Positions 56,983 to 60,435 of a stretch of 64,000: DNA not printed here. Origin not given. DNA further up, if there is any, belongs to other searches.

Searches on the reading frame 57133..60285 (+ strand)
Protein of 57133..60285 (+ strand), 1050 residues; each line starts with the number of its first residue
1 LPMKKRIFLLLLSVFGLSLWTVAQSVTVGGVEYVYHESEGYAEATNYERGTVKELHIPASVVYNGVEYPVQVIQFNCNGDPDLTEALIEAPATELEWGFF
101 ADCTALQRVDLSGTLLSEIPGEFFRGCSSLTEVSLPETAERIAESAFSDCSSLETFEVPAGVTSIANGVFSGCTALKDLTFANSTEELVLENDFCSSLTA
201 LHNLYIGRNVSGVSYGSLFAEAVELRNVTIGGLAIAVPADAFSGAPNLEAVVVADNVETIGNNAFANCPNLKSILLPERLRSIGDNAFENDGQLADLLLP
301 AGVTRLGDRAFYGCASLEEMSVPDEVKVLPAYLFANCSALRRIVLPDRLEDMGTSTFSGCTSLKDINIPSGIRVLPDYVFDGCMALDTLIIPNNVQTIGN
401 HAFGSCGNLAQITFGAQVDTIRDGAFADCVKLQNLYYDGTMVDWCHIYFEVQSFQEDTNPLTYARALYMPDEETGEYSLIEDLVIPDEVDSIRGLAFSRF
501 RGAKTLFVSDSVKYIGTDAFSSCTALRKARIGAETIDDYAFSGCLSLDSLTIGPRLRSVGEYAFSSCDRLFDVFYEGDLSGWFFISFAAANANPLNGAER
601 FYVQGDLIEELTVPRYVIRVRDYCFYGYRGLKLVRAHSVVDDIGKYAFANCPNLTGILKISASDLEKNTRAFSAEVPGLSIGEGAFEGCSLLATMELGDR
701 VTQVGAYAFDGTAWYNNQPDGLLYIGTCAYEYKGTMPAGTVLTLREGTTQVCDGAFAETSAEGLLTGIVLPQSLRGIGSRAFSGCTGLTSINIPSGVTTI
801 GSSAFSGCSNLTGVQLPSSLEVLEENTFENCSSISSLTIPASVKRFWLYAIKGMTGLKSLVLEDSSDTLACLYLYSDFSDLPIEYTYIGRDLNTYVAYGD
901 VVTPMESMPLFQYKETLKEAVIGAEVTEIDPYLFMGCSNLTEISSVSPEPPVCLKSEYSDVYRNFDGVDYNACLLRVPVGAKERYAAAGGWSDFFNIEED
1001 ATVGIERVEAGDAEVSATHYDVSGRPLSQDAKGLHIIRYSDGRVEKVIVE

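Call 12: search_protein_families(library=pfam, proteins=[window:57133-60285:+], max_evalue=0.01)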
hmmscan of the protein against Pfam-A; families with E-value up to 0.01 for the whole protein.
window:57133-60285:+ (1050 aa): 4 families
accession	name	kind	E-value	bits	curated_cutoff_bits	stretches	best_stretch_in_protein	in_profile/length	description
PF13306.12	LRR_5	-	6.3e-138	453.2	27.7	7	330-440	4-111/127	BspA type Leucine rich repeat region (6 copies)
PF13855.12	LRR_8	-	4.4e-30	103.7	27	2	93-135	14-56/61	Leucine rich repeat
PF23952.1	LRR_EndoS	-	1e-07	32.6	27.9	0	809-864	36-91/116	Endo-beta-N-acetylglucosaminidase EndoS LRR domain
PF12799.13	LRR_4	-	1.8e-07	31.6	27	0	105-135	2-30/44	Leucine Rich repeats (2 copies)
